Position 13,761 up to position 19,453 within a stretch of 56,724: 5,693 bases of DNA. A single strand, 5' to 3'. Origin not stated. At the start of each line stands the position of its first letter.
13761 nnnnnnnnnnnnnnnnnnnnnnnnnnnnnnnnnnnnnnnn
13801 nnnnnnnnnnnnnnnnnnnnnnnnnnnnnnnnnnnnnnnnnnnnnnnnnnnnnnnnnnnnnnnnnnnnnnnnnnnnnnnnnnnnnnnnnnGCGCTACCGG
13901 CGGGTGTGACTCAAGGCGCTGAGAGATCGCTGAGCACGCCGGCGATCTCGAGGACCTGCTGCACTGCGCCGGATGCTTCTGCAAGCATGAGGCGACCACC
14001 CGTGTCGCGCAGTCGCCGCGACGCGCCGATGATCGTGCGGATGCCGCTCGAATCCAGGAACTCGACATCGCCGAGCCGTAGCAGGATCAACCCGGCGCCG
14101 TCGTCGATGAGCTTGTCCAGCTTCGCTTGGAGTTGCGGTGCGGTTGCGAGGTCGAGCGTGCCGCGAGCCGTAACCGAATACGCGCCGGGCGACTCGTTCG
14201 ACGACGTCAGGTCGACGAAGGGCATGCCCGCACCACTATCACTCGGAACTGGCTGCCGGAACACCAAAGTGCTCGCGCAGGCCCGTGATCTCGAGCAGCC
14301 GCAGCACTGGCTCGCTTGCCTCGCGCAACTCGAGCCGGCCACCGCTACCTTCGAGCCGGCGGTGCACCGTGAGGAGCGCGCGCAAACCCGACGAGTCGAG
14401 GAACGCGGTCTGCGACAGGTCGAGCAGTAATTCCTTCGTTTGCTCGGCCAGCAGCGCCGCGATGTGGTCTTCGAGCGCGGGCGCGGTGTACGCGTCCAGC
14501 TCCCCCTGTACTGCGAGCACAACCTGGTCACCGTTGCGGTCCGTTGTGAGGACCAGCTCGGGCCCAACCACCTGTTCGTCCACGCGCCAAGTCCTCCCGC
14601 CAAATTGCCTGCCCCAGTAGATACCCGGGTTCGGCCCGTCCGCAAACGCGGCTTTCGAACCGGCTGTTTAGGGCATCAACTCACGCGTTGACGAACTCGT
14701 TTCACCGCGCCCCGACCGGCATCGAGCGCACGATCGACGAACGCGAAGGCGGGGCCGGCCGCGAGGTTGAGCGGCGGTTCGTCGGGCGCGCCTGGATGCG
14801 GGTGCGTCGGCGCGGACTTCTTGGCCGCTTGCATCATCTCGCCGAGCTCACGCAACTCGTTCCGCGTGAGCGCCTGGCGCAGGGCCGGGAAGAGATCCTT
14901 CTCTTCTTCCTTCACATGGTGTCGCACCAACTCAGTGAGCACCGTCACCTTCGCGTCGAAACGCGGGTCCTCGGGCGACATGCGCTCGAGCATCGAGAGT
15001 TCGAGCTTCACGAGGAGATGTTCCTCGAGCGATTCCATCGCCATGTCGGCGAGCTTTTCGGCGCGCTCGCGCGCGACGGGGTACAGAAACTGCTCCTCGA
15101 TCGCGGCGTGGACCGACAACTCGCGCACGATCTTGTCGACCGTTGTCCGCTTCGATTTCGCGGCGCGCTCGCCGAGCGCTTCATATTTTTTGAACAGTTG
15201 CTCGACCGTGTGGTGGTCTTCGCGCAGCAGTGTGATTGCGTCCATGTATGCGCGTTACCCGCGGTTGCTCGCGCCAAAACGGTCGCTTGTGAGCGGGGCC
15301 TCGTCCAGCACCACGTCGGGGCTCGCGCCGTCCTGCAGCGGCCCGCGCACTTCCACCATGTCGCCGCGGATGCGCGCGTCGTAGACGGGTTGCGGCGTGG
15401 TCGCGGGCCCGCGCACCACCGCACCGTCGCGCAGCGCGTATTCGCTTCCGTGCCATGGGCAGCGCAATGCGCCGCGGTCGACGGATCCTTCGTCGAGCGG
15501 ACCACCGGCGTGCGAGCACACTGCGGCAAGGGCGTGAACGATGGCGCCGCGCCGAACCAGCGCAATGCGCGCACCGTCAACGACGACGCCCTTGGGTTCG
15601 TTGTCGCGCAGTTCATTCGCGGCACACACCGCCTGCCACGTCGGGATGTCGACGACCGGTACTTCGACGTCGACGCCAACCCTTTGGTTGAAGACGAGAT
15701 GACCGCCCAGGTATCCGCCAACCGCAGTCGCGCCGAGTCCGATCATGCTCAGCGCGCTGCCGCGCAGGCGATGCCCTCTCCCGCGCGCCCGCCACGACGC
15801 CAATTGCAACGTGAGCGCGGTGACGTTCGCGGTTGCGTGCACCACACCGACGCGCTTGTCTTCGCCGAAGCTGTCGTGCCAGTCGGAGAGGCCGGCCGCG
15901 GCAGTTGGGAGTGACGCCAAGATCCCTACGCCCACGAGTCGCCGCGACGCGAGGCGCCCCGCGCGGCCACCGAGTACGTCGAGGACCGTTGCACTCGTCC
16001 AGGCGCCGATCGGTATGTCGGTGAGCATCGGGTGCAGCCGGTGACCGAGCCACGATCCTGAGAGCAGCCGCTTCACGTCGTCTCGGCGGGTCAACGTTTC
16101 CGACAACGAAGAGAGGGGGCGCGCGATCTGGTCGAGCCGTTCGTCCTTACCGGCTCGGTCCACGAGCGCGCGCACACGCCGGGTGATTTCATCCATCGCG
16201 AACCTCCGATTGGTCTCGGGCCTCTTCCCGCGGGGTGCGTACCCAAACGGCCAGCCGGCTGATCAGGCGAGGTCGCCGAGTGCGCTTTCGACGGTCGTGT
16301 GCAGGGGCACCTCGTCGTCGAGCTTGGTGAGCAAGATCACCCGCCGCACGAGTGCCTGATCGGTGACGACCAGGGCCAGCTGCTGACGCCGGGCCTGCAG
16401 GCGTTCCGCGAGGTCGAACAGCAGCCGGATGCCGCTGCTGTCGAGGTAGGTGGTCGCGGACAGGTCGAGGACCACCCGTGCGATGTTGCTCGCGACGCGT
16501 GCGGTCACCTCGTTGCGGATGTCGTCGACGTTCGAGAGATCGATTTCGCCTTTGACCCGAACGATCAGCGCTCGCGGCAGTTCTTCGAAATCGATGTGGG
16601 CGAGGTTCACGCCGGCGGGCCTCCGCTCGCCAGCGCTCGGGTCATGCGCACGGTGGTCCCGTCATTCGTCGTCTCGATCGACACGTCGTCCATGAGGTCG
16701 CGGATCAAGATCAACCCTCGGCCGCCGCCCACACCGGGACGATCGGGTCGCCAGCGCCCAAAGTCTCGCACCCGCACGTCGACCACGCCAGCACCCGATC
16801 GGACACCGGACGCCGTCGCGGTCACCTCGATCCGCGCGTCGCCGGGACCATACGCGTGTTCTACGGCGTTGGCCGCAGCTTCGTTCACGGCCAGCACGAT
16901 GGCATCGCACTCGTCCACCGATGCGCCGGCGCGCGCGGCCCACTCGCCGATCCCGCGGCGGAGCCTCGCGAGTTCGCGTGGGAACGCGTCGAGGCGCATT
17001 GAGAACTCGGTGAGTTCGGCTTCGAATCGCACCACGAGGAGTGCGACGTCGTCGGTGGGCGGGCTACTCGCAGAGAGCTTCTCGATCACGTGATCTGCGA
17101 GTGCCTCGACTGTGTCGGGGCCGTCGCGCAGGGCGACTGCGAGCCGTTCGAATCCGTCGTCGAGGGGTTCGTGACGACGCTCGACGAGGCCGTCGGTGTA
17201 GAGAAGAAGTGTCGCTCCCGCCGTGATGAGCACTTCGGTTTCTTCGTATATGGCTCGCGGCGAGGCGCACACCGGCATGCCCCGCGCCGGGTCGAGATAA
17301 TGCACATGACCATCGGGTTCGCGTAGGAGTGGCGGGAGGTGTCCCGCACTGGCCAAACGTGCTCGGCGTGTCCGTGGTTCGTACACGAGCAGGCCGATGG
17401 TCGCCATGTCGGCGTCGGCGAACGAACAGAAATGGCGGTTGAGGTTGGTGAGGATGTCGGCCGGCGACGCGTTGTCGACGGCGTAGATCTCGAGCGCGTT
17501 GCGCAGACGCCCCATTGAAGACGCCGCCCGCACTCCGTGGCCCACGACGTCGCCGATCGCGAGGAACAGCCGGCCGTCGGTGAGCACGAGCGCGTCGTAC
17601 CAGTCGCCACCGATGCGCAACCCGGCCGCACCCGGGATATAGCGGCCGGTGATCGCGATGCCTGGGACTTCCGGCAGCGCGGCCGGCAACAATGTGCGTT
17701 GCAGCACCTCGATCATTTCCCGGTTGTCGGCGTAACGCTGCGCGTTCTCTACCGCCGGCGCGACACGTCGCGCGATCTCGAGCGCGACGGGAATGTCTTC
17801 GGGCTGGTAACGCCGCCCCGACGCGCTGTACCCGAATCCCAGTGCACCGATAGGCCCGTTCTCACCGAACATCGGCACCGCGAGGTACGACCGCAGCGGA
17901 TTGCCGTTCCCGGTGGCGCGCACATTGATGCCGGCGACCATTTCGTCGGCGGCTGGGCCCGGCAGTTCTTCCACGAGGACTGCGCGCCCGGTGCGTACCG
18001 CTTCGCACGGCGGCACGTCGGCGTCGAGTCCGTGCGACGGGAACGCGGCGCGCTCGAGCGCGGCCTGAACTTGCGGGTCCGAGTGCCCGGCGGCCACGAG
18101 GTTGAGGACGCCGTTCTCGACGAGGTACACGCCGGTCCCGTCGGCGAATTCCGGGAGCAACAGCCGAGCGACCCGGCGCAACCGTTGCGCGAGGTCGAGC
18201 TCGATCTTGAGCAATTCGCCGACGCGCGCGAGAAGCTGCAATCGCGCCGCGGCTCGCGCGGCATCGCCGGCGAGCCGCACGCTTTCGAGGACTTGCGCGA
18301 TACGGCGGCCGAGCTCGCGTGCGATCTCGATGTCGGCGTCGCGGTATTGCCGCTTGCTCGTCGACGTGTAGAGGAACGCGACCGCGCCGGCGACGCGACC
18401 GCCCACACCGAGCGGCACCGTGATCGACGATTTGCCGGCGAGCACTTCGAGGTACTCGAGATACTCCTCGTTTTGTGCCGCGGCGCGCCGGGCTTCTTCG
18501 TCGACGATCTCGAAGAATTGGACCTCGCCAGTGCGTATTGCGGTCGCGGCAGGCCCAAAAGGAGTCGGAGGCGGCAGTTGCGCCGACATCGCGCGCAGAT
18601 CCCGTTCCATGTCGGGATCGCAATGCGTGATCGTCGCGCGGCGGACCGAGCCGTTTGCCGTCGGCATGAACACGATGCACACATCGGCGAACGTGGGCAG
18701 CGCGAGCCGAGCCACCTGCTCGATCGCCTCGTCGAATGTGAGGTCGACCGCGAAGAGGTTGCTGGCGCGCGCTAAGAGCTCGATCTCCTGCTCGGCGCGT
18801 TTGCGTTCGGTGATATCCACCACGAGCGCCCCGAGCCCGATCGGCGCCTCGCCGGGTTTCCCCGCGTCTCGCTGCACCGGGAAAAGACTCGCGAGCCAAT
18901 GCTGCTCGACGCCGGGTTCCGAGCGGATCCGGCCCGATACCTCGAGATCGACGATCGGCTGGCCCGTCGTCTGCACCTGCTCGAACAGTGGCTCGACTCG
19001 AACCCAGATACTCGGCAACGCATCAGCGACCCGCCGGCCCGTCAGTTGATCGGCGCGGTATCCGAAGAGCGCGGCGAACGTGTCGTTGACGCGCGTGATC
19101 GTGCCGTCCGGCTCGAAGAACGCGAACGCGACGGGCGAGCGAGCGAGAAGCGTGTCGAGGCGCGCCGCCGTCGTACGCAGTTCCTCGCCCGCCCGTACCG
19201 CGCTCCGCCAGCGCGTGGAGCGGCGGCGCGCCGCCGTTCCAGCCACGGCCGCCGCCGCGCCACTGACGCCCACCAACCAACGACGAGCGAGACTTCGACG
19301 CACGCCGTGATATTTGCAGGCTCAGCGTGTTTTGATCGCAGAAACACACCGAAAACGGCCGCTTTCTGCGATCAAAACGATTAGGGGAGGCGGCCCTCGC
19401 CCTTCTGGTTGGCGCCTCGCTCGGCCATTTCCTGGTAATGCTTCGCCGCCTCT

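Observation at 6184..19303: Exceptionally dense SigF partner-switching cluster: 5 STAS, 2 phosphatase-kinase fusions, 2 degenerate anti-sigma factors, 1 sigma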

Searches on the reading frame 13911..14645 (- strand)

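Call 6: search_protein_families(library=pfam, proteins=[window:13911-14645:-], max_evalue=0.01)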
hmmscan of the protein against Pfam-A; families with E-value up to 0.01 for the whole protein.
window:13911-14645:- (244 aa): 2 families
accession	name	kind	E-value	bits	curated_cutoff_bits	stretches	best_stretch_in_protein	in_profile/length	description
PF01740.26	STAS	-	2.6e-16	59.7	22.6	1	151-238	6-94/106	STAS domain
PF13466.11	STAS_2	-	1.1e-11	45.1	29.2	1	159-237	2-79/80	STAS domain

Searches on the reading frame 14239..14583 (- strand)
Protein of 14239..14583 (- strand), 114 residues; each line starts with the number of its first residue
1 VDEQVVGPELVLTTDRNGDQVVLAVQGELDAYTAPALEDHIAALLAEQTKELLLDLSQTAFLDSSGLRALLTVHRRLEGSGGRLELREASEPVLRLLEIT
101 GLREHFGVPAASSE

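Call 6: search_protein_families(library=pfam, proteins=[window:14239-14583:-], max_evalue=0.01)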
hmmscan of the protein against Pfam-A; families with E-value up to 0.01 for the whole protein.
window:14239-14583:- (114 aa): 2 families
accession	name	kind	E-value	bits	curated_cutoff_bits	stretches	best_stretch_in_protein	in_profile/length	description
PF01740.26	STAS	-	2.2e-19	69.6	22.6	1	15-106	5-97/106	STAS domain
PF13466.11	STAS_2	-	6.6e-17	61.9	29.2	1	23-102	1-79/80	STAS domain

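Call 9: search_protein_families(library=ncbifam, proteins=[window:14239-14583:-], max_evalue=0.001)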
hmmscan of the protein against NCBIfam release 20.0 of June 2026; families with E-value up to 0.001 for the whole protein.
window:14239-14583:- (114 aa): 4 families
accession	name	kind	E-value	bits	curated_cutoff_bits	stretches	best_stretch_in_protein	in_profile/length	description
TIGR00377.1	ant_ant_sig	superfamily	3.2e-22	78.4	53.45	1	10-108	3-102/108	anti-sigma factor antagonist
TIGR02886.1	spore_II_AA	equivalog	9.6e-15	54.5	114.75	1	15-104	4-94/106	anti-sigma F factor antagonist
NF033618.0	mlaB_1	equivalog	3.3e-05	24.2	90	1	20-104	9-90/94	lipid asymmetry maintenance protein MlaB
NF047705.1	slr1659_superfam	superfamily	0.00036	20.8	100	1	24-71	20-70/111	slr1659 superfamily regulator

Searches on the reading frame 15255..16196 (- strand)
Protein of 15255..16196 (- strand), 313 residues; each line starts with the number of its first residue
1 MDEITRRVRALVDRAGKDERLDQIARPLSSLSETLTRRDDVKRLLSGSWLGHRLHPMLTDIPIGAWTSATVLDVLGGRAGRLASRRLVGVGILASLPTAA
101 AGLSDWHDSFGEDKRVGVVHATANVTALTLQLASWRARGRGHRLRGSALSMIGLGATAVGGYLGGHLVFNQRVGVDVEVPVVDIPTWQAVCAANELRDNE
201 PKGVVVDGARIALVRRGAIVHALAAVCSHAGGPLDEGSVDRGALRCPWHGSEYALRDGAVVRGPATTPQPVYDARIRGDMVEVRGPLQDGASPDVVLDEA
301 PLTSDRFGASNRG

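Call 6: search_protein_families(library=pfam, proteins=[window:15255-16196:-], max_evalue=0.01)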
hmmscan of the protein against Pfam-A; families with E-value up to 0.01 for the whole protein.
window:15255-16196:- (313 aa): 4 families
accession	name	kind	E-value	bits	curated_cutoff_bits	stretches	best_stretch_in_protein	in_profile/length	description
PF00355.32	Rieske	-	2.1e-20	72.9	20.3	1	186-272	1-87/88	Rieske [2Fe-2S] domain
PF09990.14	DUF2231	-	2e-13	51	26.4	1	51-176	1-138/139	Predicted membrane protein (DUF2231)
PF13806.12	Rieske_2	-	8.4e-10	39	27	1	186-284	1-104/104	Rieske-like [2Fe-2S] domain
PF22543.2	Rieske_4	-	0.0093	16.7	28.4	0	195-259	8-76/119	Soluble Rieske-type ferredoxin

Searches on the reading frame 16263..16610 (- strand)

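Call 6: search_protein_families(library=pfam, proteins=[window:16263-16610:-], max_evalue=0.01)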
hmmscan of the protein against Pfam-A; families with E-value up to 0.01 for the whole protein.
window:16263-16610:- (115 aa): 2 families
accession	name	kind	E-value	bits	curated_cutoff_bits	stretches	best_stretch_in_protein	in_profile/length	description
PF01740.26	STAS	-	9.2e-22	77.3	22.6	1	6-110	2-106/106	STAS domain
PF13466.11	STAS_2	-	2.2e-11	44.2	29.2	1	17-93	1-75/80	STAS domain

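Call 9: search_protein_families(library=ncbifam, proteins=[window:16263-16610:-], max_evalue=0.001)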
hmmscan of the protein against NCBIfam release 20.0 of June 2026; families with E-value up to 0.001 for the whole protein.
window:16263-16610:- (115 aa): 8 families
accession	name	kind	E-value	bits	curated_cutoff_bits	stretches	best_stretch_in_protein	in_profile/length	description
TIGR00377.1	ant_ant_sig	superfamily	5.1e-20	71.4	53.45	1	5-108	4-107/108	anti-sigma factor antagonist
TIGR02886.1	spore_II_AA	equivalog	1.1e-12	47.8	114.75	1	6-107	1-102/106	anti-sigma F factor antagonist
NF047705.1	slr1659_superfam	superfamily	5.7e-05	23.4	100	1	16-82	18-86/111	slr1659 superfamily regulator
TIGR00815.1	sulP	subfamily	0.0001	20.9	380.45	1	10-87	453-540/565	sulfate permease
NF008660.1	PRK11660.1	equivalog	0.00017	20.1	614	1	9-91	460-540/572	C4-dicarboxylic acid transporter DauA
NF002134.0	PRK00971.1-4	equivalog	0.00018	20.4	557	1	14-88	329-402/429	glutaminase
NF045506.1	antisigant_RssC_Pseudo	equivalog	0.00041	20.2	250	1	1-93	1-94/159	anti-sigma factor antagonist RssC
NF033618.0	mlaB_1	equivalog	0.00096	19.5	90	0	19-99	14-90/94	lipid asymmetry maintenance protein MlaB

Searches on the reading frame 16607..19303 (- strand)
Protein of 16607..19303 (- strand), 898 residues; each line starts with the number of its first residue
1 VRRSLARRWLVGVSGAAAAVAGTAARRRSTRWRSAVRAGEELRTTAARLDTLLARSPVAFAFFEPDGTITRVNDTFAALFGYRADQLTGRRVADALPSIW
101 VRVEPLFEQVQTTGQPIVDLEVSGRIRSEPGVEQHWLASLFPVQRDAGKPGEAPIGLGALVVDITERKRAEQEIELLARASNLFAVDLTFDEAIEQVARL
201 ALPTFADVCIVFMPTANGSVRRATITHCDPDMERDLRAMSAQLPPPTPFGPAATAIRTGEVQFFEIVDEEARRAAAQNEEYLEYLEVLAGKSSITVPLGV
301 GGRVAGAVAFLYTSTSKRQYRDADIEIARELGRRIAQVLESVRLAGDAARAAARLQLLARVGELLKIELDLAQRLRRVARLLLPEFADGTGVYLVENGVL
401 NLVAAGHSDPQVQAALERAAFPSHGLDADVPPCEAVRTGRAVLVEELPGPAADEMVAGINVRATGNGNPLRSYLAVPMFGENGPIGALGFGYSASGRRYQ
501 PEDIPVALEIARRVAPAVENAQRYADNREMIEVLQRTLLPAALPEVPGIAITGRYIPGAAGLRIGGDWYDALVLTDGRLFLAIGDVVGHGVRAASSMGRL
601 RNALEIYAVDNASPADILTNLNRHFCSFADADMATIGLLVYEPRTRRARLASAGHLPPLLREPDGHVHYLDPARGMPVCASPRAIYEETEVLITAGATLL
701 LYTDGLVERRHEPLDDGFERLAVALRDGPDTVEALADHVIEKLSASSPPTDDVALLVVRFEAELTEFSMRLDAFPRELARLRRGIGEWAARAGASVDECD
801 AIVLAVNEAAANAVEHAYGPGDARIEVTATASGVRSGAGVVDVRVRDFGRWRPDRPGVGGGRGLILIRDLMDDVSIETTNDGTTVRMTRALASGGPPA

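Call 6: search_protein_families(library=pfam, proteins=[window:16607-19303:-], max_evalue=0.01)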
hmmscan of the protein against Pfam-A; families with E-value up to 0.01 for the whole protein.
window:16607-19303:- (898 aa): 10 families
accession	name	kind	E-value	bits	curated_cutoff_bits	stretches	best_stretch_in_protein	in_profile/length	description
PF07228.17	SpoIIE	-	1e-48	166.2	25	1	576-760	2-191/192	Stage II sporulation protein E (SpoIIE)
PF13581.12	HATPase_c_2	-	2.2e-25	89.6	27.4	1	774-888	4-126/127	Histidine kinase-like ATPase domain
PF13185.12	GAF_2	-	6.1e-21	75.5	28.6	2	189-340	3-136/136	GAF domain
PF01590.32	GAF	-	2.9e-18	67.1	22.4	2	191-339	3-133/133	GAF domain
PF08448.16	PAS_4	-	2.4e-17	63.6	23.1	1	54-169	2-110/110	PAS fold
PF13492.12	GAF_3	-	7.2e-11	43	27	2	206-340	19-128/129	GAF domain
PF13426.13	PAS_9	-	1.3e-05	25.8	27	1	60-143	4-84/103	PAS domain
PF00989.32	PAS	-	9.8e-05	22.8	22.6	1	48-122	2-77/113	PAS fold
PF13188.13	PAS_8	-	0.0001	22.5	21.8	1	48-98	2-49/65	PAS domain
PF02518.31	HATPase_c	-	0.0021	18.9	26.4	1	801-888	5-106/111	Histidine kinase-, DNA gyrase B-, and HSP90-like ATPase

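Call 9: search_protein_families(library=ncbifam, proteins=[window:16607-19303:-], max_evalue=0.001)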
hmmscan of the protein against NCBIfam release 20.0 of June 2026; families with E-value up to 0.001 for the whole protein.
window:16607-19303:- (898 aa): 7 families
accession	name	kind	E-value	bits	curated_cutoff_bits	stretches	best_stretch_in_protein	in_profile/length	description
NF041045.1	RsbA_anti_sig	subfamily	4.2e-18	65.6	210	1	746-888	158-301/303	anti-sigma factor RsbA family regulatory protein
TIGR00229.1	sensory_box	domain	2.3e-12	47.1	22.9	1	46-174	4-126/126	PAS domain S-box protein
NF003144.0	PRK04069.1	equivalog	2.9e-11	43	145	1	767-827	8-69/161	anti-sigma B factor RsbW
TIGR01924.1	rsbW_low_gc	equivalog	1.2e-09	37.7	155.05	1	768-822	9-64/159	anti-sigma B factor RsbW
TIGR01925.2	spIIAB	equivalog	5.4e-07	29.6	135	1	768-891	4-136/137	anti-sigma F factor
NF045505.1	RR_RssB_Pseudo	equivalog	6.2e-07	28.8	700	1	533-758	161-389/394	two-component system response regulator RssB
NF053781.1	cdiGMPphdstlr2612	equivalog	6.2e-05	20.8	1600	0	59-335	165-424/1268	Tlr1612 family c-di-GMP phosphodiesterase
